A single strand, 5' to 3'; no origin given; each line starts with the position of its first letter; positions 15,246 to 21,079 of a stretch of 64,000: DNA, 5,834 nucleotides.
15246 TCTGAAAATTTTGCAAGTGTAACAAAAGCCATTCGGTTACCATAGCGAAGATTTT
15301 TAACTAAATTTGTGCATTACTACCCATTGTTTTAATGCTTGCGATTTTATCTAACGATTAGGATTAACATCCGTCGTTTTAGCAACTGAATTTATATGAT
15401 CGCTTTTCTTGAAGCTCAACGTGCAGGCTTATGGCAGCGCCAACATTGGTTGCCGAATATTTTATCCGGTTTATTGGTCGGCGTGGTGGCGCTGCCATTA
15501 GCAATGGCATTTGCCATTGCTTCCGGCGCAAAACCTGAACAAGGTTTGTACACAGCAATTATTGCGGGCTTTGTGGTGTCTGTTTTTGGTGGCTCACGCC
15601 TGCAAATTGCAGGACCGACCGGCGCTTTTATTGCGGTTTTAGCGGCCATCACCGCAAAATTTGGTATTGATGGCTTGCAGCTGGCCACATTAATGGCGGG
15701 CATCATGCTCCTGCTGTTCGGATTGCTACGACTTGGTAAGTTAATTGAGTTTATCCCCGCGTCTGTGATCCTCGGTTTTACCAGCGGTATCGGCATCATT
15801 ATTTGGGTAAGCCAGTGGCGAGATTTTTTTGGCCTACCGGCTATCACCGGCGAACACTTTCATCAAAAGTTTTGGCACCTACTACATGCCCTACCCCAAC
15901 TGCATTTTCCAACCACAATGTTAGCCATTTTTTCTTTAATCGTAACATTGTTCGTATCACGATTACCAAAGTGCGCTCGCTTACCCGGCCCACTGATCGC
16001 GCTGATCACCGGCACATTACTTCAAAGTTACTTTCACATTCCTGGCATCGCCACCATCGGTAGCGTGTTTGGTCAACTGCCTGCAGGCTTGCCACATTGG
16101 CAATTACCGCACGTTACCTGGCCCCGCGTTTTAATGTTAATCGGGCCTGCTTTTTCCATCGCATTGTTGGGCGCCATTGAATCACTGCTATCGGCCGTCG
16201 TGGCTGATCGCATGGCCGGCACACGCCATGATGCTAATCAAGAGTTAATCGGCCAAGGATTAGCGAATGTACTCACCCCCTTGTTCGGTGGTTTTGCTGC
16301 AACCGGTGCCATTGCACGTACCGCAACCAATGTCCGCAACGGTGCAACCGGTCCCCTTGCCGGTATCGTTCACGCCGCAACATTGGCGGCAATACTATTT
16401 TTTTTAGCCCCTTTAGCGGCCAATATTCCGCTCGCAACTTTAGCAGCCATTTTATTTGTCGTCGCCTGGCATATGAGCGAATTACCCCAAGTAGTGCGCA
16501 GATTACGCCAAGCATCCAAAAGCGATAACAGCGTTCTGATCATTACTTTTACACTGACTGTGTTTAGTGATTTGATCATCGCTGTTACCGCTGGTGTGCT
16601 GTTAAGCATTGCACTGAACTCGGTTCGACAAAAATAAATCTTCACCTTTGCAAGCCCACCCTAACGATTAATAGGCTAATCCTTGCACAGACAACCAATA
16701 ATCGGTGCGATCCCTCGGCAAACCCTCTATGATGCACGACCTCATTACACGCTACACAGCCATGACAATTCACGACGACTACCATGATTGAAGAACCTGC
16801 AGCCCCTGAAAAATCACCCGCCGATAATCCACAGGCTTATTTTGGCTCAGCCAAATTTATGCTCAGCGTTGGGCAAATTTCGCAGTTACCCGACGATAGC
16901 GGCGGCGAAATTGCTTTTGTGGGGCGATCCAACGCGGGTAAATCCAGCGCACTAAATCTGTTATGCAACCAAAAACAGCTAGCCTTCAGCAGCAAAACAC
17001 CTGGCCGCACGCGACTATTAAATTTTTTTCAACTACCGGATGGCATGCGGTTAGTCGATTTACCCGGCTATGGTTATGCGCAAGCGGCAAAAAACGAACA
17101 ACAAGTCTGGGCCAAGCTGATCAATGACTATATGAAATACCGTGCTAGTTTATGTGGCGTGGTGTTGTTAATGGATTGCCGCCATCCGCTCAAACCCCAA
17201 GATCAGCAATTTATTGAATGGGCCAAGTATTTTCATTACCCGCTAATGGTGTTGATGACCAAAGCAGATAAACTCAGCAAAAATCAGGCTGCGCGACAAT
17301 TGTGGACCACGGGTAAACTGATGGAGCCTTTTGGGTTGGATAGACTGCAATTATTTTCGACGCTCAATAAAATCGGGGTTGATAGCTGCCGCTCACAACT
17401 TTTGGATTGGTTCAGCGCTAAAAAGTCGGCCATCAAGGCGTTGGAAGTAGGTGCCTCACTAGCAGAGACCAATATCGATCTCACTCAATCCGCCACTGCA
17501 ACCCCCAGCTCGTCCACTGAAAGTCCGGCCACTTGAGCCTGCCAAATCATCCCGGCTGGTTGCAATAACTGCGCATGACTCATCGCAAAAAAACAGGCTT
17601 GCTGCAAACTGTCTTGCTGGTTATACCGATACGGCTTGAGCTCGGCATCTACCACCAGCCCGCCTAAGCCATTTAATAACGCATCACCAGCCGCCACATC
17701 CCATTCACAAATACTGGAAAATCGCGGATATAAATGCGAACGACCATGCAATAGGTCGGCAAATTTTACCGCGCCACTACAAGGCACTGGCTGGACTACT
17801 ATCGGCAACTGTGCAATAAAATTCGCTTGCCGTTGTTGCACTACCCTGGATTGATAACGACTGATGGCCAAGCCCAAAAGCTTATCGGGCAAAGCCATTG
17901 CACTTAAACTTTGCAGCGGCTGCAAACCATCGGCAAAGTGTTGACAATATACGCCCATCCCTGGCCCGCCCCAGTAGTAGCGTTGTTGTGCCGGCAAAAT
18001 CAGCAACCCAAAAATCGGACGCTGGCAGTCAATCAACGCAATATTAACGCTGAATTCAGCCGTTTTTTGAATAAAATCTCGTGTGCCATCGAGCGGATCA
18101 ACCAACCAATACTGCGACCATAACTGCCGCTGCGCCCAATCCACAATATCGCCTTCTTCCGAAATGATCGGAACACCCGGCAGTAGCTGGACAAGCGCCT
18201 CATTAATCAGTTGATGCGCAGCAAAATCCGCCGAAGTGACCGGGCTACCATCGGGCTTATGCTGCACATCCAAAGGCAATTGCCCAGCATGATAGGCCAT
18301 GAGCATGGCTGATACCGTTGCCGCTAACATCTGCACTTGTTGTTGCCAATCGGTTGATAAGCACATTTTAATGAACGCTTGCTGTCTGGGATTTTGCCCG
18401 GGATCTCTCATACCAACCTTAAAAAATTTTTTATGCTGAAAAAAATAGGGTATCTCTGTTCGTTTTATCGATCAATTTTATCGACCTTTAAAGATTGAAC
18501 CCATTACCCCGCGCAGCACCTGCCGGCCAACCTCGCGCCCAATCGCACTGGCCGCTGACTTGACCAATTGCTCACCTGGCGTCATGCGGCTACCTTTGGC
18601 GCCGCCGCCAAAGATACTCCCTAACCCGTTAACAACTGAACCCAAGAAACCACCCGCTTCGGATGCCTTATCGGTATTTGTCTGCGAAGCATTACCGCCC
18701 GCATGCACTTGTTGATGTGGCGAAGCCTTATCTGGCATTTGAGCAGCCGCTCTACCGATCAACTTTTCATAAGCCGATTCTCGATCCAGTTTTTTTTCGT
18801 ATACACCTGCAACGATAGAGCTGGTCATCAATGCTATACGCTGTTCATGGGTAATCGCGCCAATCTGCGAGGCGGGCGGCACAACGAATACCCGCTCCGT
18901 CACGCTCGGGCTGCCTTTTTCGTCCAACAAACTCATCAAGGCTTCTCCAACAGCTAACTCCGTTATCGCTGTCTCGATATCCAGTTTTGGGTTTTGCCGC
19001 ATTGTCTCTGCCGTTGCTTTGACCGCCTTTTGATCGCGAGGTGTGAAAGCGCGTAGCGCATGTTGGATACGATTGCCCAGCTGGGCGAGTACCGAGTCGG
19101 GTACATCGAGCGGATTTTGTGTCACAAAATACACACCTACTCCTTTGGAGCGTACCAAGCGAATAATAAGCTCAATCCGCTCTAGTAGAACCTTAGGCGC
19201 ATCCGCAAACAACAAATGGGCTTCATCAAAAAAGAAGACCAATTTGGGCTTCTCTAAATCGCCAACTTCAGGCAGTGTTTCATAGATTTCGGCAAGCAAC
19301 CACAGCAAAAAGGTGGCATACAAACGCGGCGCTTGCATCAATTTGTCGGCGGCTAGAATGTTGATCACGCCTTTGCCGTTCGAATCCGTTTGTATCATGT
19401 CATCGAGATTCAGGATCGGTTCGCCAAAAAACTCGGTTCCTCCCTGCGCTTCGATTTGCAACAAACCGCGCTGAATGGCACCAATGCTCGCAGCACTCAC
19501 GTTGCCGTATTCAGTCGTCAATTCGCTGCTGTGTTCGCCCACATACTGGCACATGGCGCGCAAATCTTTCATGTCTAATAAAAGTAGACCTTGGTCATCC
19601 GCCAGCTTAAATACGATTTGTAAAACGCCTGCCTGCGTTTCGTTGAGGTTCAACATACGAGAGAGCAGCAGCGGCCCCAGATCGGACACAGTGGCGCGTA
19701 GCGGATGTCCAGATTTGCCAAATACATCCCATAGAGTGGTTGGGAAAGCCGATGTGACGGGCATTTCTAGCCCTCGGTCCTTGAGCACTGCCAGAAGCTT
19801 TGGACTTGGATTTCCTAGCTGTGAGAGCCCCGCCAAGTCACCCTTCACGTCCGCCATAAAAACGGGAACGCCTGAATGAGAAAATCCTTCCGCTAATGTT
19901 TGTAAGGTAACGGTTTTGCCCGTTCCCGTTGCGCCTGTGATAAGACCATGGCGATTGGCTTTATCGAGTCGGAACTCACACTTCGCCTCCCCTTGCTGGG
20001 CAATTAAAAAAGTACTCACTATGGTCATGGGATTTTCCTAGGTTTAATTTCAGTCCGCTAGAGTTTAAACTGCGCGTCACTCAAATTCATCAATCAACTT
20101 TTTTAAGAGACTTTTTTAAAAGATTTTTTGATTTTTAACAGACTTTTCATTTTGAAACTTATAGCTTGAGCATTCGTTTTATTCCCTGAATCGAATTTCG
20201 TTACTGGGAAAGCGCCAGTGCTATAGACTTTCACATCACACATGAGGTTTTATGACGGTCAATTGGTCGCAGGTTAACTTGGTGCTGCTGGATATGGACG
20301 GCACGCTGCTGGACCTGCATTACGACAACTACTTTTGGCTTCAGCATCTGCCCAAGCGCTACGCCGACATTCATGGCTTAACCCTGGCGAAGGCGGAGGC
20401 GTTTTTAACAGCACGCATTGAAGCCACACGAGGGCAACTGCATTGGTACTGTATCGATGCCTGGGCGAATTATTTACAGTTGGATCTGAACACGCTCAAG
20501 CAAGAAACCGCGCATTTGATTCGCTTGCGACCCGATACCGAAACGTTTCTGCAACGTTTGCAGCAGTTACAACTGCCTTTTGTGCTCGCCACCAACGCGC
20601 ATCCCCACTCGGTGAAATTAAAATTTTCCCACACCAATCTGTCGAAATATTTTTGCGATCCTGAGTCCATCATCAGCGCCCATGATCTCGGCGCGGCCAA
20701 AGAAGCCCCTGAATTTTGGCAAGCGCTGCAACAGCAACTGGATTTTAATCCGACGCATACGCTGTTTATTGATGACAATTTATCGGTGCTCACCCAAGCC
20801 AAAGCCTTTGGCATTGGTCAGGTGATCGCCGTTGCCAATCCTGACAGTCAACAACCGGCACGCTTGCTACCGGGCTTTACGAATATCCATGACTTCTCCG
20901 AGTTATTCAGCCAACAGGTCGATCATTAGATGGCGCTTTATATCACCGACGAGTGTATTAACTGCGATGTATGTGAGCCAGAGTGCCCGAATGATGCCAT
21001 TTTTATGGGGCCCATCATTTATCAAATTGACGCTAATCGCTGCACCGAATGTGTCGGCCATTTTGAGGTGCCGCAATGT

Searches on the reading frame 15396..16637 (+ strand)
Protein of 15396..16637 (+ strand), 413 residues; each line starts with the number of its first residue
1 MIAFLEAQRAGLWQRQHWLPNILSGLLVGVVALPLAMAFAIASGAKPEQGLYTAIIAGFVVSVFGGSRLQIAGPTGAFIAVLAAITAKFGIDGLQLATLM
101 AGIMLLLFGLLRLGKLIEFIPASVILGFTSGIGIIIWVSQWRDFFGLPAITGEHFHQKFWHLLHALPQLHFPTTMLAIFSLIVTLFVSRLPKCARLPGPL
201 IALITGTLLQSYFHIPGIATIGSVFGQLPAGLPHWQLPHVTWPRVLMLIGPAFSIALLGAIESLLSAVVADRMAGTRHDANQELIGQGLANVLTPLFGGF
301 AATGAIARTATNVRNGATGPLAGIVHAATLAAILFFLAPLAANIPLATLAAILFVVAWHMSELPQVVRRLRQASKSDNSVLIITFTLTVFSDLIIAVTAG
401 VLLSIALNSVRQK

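Call 20: search_protein_families(library=pfam, proteins=[window:15396-16637:+], max_evalue=0.00001)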
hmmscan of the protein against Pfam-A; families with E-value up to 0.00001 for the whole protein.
window:15396-16637:+ (413 aa): 1 family
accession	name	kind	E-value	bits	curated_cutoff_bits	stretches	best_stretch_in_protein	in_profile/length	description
PF00916.26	Sulfate_transp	-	1.7e-89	300.7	23.2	1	21-384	4-380/380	Sulfate permease family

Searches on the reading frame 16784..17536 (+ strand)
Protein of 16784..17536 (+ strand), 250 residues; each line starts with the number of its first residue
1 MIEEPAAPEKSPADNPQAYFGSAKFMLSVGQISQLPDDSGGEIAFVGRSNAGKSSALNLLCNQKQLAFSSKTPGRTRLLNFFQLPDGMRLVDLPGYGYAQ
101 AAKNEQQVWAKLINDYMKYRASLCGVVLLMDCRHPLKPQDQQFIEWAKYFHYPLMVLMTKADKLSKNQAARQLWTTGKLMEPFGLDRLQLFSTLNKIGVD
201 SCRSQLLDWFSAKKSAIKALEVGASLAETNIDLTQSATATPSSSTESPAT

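Call 20: search_protein_families(library=pfam, proteins=[window:16784-17536:+], max_evalue=0.00001)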
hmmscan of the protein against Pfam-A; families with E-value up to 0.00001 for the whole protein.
window:16784-17536:+ (250 aa): 2 families
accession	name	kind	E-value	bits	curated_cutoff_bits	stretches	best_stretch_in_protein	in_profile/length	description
PF01926.29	MMR_HSR1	-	1.4e-17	64.3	21.9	1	42-160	1-113/113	50S ribosome-binding GTPase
PF00350.29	Dynamin_N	-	2.4e-07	31.4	27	0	83-145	98-151/168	Dynamin family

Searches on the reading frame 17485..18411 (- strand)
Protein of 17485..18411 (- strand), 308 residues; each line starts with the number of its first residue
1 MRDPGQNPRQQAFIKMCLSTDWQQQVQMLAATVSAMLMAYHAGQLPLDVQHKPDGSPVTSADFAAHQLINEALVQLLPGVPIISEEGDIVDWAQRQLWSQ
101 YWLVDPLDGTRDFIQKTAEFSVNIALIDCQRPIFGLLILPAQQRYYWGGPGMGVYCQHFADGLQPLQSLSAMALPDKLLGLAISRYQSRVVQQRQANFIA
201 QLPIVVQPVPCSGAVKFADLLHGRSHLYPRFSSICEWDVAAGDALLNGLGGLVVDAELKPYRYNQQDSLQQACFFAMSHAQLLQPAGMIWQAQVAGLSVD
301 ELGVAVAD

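Call 20: search_protein_families(library=pfam, proteins=[window:17485-18411:-], max_evalue=0.00001)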
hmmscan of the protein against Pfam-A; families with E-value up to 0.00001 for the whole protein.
window:17485-18411:- (308 aa): 1 family
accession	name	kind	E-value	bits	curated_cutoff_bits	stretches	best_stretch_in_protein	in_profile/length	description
PF00459.30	Inositol_P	-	2.8e-37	129.1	27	1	29-270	12-252/271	Inositol monophosphatase family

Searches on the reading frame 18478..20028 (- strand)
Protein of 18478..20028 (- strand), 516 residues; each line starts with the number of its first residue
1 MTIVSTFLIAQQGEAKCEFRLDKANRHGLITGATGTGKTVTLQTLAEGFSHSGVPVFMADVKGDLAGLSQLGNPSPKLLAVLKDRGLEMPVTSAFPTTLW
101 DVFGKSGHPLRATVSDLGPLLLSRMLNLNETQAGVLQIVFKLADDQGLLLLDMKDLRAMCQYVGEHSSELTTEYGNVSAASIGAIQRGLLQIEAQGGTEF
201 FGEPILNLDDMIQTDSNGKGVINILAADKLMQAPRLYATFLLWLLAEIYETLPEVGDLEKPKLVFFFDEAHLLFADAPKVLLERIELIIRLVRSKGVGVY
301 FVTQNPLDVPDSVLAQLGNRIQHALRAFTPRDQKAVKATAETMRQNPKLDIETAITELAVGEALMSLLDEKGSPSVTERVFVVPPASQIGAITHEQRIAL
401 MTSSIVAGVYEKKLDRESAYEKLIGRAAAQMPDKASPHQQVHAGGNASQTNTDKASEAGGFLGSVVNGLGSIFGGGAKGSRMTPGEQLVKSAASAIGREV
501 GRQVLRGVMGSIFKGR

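Call 20: search_protein_families(library=pfam, proteins=[window:18478-20028:-], max_evalue=0.00001)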
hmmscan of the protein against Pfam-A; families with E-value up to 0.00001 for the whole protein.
window:18478-20028:- (516 aa): 3 families
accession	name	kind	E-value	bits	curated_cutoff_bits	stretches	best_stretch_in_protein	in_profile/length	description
PF05872.18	HerA_C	-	9e-213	707.9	22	1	10-512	6-497/502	Helicase HerA-like C-terminal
PF13401.12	AAA_22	-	2.1e-06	28.5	27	0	24-54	4-36/130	AAA domain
PF01935.23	DUF87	-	4e-06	27.5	23.2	1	14-128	11-103/220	Helicase HerA, central domain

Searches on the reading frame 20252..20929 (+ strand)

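Call 20: search_protein_families(library=pfam, proteins=[window:20252-20929:+], max_evalue=0.00001)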
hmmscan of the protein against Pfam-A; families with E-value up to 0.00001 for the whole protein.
window:20252-20929:+ (225 aa): 2 families
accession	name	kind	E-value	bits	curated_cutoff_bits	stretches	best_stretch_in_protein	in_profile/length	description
PF00702.32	Hydrolase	-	1.7e-16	61.6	26.4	1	9-186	2-190/191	haloacid dehalogenase-like hydrolase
PF13419.12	HAD_2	-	8.8e-12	45.9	23.8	1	11-189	1-174/178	Haloacid dehalogenase-like hydrolase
